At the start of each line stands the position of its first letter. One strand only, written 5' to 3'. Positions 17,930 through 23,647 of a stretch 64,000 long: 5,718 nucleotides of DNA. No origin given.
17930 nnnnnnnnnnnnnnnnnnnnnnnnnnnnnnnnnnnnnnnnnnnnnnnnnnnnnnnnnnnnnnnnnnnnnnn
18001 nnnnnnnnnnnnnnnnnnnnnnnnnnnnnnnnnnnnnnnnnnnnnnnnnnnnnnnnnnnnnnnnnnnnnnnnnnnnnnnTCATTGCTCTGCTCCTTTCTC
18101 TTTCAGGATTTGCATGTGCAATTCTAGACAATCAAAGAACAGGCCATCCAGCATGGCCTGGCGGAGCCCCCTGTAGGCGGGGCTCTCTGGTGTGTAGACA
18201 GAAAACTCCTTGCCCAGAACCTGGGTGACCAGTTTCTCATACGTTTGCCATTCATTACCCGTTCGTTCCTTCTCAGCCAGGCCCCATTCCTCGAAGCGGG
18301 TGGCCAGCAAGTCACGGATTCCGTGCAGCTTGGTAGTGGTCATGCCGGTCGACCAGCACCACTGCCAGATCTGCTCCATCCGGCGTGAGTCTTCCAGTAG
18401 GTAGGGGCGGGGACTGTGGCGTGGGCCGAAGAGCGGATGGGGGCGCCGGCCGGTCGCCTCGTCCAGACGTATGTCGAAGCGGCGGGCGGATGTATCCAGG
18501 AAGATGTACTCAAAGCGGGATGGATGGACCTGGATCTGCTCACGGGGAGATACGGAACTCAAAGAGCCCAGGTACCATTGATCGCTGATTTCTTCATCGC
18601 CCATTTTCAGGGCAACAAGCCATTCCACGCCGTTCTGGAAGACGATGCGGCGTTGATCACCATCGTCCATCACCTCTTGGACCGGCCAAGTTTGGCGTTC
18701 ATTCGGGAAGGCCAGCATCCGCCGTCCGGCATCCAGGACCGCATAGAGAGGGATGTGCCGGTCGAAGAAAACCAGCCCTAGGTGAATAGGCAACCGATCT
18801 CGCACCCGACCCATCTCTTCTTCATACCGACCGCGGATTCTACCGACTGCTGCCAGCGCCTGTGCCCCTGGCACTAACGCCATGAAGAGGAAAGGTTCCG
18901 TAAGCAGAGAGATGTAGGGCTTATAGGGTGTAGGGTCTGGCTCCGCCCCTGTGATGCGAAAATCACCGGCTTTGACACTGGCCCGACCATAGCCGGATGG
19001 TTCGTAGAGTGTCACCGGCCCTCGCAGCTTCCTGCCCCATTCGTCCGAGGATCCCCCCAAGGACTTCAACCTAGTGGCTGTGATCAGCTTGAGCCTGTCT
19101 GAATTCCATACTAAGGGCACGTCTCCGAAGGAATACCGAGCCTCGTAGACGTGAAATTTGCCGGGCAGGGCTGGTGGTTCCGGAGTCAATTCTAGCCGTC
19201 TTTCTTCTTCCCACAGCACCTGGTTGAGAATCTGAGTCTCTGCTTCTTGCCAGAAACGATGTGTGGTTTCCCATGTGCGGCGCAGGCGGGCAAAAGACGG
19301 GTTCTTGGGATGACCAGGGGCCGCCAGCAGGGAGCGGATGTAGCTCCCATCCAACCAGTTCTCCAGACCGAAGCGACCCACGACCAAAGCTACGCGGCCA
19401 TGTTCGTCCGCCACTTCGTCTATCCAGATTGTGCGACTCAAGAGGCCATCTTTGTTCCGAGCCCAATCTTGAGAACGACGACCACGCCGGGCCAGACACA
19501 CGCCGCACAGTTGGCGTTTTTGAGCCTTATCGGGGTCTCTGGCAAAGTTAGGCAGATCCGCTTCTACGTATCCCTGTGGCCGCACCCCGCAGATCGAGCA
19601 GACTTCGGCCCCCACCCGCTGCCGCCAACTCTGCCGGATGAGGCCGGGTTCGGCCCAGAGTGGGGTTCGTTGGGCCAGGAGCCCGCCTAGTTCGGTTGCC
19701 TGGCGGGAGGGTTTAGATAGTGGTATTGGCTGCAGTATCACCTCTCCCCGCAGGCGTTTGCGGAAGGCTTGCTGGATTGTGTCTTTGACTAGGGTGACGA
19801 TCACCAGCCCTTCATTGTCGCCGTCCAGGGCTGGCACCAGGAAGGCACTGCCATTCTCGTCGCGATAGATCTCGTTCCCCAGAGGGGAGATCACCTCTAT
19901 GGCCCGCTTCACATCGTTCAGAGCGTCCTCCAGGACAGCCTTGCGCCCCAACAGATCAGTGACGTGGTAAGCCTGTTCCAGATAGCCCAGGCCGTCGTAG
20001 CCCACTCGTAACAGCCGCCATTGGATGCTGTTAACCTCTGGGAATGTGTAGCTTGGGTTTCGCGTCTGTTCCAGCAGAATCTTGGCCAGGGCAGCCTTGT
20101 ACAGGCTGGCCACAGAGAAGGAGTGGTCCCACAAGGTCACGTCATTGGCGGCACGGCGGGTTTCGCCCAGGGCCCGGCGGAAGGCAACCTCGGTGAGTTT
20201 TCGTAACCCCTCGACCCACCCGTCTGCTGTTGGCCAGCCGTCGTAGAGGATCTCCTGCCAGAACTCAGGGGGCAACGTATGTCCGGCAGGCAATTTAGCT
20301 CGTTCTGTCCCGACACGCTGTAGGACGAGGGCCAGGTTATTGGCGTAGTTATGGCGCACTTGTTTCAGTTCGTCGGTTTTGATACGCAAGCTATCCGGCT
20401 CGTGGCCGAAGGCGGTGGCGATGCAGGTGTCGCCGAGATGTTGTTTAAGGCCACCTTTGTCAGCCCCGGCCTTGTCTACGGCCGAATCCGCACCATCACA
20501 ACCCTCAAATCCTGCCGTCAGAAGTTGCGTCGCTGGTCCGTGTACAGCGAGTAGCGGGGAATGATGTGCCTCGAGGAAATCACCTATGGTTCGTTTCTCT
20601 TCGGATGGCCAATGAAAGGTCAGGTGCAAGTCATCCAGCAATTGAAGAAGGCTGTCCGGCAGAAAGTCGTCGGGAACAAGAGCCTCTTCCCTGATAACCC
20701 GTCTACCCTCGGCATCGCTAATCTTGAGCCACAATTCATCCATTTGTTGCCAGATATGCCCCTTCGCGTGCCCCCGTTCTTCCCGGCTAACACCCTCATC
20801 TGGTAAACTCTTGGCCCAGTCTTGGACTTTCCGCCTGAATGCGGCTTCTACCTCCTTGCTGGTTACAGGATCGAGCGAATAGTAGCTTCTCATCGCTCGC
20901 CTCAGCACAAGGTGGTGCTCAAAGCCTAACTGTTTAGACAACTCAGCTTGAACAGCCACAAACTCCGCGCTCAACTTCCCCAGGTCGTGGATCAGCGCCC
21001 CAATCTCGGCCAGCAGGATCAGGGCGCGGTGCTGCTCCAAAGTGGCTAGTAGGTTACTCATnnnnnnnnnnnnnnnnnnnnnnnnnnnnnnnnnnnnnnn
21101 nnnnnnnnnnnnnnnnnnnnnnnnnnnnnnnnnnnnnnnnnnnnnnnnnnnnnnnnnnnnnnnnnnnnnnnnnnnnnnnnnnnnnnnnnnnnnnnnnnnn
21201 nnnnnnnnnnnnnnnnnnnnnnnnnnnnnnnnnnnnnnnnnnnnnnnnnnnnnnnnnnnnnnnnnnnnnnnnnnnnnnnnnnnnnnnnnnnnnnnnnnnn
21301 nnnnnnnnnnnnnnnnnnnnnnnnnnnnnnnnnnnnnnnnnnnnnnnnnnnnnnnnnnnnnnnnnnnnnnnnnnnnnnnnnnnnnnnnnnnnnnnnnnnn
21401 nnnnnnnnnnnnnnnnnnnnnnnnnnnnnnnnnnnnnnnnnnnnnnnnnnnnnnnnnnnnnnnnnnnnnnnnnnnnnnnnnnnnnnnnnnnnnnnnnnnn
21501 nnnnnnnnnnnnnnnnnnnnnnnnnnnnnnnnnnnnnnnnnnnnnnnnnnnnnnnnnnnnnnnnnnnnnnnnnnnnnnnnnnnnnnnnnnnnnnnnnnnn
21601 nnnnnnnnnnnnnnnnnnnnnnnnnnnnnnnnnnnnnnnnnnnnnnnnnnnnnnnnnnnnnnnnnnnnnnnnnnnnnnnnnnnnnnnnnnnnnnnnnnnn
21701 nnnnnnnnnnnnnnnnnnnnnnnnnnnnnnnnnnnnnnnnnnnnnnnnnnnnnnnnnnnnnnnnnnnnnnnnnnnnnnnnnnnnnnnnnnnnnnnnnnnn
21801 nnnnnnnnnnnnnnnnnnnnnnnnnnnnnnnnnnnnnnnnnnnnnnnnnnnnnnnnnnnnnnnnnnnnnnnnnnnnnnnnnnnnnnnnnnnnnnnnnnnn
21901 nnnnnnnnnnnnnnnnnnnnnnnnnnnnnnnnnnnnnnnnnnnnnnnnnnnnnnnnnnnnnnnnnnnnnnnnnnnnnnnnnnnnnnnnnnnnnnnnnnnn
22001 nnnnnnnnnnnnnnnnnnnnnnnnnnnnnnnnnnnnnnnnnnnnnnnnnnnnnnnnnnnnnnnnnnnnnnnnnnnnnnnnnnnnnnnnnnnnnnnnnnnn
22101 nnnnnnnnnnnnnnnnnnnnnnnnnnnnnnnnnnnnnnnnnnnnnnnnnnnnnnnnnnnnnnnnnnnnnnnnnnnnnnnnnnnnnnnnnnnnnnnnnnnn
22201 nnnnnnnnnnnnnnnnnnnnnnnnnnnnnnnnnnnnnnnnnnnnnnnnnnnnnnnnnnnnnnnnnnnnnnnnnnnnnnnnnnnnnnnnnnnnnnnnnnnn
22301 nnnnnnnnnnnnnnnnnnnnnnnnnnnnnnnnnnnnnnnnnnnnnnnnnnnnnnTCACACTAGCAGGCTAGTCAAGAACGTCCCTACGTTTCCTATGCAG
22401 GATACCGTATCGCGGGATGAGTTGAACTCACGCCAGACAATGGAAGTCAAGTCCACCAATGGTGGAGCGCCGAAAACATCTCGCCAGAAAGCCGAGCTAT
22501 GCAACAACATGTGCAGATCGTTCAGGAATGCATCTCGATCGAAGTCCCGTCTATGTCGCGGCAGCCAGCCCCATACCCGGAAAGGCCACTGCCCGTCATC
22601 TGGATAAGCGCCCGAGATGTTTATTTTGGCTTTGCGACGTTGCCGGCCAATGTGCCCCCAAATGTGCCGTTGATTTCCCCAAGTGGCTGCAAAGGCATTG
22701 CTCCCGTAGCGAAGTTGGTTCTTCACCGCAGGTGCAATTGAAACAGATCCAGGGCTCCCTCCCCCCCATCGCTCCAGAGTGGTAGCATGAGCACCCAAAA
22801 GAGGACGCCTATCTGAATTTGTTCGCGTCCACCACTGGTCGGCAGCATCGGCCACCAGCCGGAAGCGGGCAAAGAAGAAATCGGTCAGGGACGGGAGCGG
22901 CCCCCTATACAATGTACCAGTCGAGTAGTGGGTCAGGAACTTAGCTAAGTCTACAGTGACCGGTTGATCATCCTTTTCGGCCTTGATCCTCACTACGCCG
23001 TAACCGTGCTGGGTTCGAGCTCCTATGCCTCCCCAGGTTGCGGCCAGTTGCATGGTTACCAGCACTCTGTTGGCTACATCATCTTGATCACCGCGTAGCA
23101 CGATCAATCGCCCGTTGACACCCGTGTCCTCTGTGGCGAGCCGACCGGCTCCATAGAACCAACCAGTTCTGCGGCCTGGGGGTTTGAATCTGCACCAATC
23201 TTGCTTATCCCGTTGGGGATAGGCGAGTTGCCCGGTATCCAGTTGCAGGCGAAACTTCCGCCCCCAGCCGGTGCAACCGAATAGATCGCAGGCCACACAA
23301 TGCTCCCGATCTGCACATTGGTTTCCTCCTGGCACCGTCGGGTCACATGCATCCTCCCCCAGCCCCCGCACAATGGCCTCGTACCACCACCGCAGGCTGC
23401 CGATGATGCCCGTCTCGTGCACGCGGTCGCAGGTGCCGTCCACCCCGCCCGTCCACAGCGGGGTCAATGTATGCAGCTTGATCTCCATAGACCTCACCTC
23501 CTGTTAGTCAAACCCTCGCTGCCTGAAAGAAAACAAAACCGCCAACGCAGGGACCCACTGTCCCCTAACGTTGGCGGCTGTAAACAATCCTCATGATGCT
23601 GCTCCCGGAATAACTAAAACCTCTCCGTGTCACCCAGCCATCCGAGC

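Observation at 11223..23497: Type III-B Cmr locus with stand-alone RT, Cas1, Cas2, Cas6 and non-canonical gene order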

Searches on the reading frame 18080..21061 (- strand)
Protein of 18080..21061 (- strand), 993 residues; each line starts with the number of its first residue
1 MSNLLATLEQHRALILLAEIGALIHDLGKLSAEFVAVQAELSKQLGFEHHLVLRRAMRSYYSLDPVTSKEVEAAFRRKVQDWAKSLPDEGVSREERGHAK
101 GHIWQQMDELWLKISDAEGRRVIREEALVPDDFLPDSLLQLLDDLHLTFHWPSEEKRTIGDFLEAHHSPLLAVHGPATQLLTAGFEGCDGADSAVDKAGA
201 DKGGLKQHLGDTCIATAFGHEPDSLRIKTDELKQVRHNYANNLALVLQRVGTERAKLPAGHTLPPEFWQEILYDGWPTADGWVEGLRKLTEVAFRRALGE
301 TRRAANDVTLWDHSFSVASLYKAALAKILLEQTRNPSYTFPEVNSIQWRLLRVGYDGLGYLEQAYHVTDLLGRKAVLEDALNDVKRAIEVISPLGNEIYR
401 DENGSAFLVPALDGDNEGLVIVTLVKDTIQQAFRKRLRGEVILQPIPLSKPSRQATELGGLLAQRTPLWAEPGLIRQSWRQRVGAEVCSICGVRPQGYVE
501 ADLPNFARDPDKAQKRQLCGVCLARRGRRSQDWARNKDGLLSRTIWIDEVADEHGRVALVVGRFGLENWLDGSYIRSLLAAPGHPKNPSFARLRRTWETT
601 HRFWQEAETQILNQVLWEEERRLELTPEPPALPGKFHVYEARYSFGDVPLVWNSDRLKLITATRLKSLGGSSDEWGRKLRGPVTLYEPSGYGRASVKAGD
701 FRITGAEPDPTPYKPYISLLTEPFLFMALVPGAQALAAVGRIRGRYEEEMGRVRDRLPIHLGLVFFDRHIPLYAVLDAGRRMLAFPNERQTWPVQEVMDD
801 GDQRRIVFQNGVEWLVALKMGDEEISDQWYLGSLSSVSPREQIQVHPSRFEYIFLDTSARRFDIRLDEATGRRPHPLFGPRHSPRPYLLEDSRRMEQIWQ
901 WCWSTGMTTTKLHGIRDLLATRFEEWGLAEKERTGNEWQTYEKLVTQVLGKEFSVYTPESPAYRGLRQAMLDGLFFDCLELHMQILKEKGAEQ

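Call 6: search_protein_families(library=pfam, proteins=[window:18080-21061:-], max_evalue=0.01)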
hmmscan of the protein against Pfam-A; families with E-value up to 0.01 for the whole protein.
window:18080-21061:- (993 aa): 0 families

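Call 7: search_protein_families(library=ncbifam, proteins=[window:18080-21061:-], max_evalue=0.01)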
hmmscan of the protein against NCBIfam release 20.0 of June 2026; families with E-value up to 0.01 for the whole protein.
window:18080-21061:- (993 aa): 1 family
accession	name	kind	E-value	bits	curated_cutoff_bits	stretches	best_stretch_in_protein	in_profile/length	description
TIGR02682.1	cas_csx11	equivalog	1.7e-107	360.9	248.95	4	285-580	179-466/1007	CRISPR-associated protein Csx11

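Call 8: search_protein_families(library=padloc, proteins=[window:18080-21061:-], max_evalue=0.01)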
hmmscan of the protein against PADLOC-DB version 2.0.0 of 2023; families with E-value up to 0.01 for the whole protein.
window:18080-21061:- (993 aa): 5 families
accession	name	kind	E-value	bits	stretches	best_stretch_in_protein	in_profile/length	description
PDLC01314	Cas10c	-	2.8e-151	503.7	1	3-987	2-785/785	CAS-III-C; effector_LS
PDLC00918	Cas10c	-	1.8e-104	348.4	3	155-608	76-554/953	Cas10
PDLC01292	Cas10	-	5.9e-07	27.3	1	727-783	320-376/387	CAS-III; effector_LS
PDLC01254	Cas3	-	0.0016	16.6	0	13-49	28-60/164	CAS-I; effector_G3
PDLC02059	Cas10g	-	0.0077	12.9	0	478-526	319-365/711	-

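Call 32: search_solved_structures(query=window:18080-21061:-, max_evalue=1, show_alignments=2)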
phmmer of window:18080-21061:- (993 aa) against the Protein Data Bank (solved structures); distinct sequences matched with E-value up to 1: 0.

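Call 75: search_dna_similar(query=window:18080-21061:-, collection=plasmids, mode=protein, max_evalue=0.00001, max_rows=30)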
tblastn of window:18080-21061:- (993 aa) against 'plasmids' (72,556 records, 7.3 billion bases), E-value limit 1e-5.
Records with a match: 3; places in all: 3; records where one place covers at least 80% of the query: 0.
Best place of each record, by identity: <60% 3.
By first word of the organism name: Anabaena 1; Sphaerospermopsis 1; Thermus 1.
By predicted mobility (MOB-suite, as given by PLSDB): conjugative 2; non-mobilizable 1.
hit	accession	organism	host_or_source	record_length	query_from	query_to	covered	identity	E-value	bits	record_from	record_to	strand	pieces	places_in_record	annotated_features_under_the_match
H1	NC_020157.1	Anabaena cylindrica PCC 7122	water, most likely pond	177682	291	989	70%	32.5%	3e-99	351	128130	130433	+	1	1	CRISPR-associated protein Csx11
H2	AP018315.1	Sphaerospermopsis kisseleviana NIES-73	-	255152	291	989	70%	32.4%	2e-99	352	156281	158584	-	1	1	hypothetical protein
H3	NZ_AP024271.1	Thermus thermophilus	-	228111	293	561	27%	28.5%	2e-16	93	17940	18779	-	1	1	hypothetical protein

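Call 76: get_annotated_region(hit=H1, flank=9000)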
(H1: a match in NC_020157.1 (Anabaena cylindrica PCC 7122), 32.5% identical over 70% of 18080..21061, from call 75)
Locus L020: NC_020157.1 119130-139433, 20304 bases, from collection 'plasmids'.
description: Anabaena cylindrica PCC 7122 plasmid pANACY.02, complete sequence
organism: Anabaena cylindrica PCC 7122 (NCBI taxid 272123)
taxonomy: Bacteria; Cyanobacteriota; Cyanophyceae; Nostocales; Nostocaceae; Anabaena; Anabaena cylindrica; Anabaena cylindrica PCC 7122
host: -; source: water, most likely pond; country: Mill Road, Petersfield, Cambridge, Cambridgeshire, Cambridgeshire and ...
typing (MOB-suite, as given by PLSDB): conjugative; replicon rep_cluster_1696; relaxase MOBP; mating-pair formation MPF_T
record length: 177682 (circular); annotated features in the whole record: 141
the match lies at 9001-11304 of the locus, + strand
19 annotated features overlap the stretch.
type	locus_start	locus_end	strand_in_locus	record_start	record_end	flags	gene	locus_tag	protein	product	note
CDS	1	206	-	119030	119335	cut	-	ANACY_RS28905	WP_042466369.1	hypothetical protein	-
CDS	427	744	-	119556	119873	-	-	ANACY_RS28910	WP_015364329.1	hypothetical protein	-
CDS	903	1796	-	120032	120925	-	-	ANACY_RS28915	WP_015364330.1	ThiF family adenylyltransferase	-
CDS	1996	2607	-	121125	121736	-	-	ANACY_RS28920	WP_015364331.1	Mov34/MPN/PAD-1 family protein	-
CDS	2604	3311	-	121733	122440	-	-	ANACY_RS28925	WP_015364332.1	prokaryotic E2 ligase family D protein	-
CDS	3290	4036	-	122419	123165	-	-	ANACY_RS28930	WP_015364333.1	hypothetical protein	-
CDS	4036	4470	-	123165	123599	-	-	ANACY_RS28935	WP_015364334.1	hypothetical protein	-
CDS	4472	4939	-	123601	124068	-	-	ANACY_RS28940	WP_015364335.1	hypothetical protein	-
CDS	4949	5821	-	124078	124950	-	-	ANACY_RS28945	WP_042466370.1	bifunctional DNA primase/polymerase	-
CDS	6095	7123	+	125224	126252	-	cmr1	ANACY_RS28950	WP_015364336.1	type III-B CRISPR module RAMP protein Cmr1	GO:0043571 - maintenance of CRISPR repeat elements [Evidence IEA]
CDS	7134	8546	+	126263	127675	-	-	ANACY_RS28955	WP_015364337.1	RAMP superfamily CRISPR-associated protein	-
CDS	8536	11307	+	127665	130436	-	-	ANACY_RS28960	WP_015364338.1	CRISPR-associated protein Csx11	GO:0043571 - maintenance of CRISPR repeat elements [Evidence IEA]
CDS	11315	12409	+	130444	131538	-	cmr4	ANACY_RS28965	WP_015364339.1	type III-B CRISPR module RAMP protein Cmr4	GO:0043571 - maintenance of CRISPR repeat elements [Evidence IEA]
CDS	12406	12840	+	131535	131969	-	-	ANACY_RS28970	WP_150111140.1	hypothetical protein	-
CDS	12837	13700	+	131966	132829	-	-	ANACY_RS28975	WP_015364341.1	RAMP superfamily CRISPR-associated protein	-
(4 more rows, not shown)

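Call 83: search_solved_structures(query=A2, max_evalue=1, show_alignments=2)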
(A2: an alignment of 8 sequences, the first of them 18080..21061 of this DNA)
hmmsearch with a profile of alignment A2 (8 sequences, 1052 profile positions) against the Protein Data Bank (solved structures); distinct sequences matched with E-value up to 1: 5.
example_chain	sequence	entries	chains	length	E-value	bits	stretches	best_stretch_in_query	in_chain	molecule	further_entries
3w2v_A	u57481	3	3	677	0.039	15.5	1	759-820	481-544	CRISPR system Cmr subunit Cmr2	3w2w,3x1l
4doz_A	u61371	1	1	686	0.04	15.4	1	759-820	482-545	Putative uncharacterized protein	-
3ung_C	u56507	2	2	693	0.041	15.4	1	759-820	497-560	Cmr2dHD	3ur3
4h4k_C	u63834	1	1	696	0.041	15.4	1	759-820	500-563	CRISPR system Cmr subunit Cmr2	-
4w8y_A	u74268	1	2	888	0.043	15.4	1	759-820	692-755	CRISPR system Cmr subunit Cmr2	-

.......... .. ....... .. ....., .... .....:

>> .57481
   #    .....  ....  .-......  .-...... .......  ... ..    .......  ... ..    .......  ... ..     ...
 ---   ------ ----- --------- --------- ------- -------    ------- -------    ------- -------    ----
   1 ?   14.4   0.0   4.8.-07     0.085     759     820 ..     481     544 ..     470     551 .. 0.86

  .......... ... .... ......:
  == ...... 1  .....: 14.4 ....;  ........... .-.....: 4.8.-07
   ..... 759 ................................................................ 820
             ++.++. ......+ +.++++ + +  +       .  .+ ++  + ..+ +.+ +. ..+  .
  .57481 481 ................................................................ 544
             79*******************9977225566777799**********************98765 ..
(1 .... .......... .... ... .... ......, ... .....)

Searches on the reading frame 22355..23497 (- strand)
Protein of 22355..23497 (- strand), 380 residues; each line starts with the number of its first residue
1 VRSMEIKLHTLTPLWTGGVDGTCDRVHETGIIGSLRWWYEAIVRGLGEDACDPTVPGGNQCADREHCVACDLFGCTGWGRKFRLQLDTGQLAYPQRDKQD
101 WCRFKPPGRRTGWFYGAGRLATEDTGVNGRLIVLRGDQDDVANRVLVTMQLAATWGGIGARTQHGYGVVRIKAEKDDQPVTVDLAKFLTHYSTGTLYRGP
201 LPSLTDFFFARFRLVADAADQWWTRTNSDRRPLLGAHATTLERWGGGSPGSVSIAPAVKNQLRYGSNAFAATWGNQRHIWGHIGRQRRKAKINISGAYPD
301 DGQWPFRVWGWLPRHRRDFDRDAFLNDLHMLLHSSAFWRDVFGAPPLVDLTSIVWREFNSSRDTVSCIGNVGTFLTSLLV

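Call 6: search_protein_families(library=pfam, proteins=[window:22355-23497:-], max_evalue=0.01)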
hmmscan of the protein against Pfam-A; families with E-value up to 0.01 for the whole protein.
window:22355-23497:- (380 aa): 1 family
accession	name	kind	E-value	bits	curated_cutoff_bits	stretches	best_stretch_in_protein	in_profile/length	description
PF03787.20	RAMPs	-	3.3e-21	77.1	22.1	1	7-169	1-188/189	RAMP superfamily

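Call 7: search_protein_families(library=ncbifam, proteins=[window:22355-23497:-], max_evalue=0.01)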
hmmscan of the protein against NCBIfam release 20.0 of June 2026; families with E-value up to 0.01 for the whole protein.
window:22355-23497:- (380 aa): 1 family
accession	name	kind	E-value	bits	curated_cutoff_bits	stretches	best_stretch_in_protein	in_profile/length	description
TIGR01894.1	cas_TM1795_cmr1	hypoth_equivalog_domain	6.6e-17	62.2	28.65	1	9-97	2-83/167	type III-B CRISPR module RAMP protein Cmr1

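Call 8: search_protein_families(library=padloc, proteins=[window:22355-23497:-], max_evalue=0.01)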
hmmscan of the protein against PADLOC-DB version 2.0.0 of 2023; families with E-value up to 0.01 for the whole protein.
window:22355-23497:- (380 aa): 9 families
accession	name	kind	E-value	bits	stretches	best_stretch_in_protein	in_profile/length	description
PDLC01270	Cmr1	-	4e-19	67.6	1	4-172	2-138/139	"CAS-III-B,CAS-III-C; effector_G7"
PDLC01016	Csm3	-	2.2e-16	58.8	1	8-170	3-189/189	Csm3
PDLC01111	Cmr1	-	2.6e-16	57.7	1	3-322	12-245/276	Cmr1gr7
PDLC01564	Cmr1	-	1.2e-14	52.9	2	3-44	5-46/294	"CAS-III-B,CAS-III-C; effector_G7"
PDLC00977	Cmr1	-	1.8e-11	42.1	1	4-43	6-45/348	Cmr1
PDLC01445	Cmr1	-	2.4e-10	38.8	1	3-178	5-157/276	"CAS-III-B,CAS-III-C; effector_G7"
PDLC01613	Csm3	-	2.9e-06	26.3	1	7-170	1-177/177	"CAS-III-A,CAS-III-D; effector_G7"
PDLC00976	Cmr1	-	5.9e-06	23.9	1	132-180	135-187/387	Cmr1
PDLC01015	Csm3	-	0.0084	15.3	0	31-167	35-178/178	Csm3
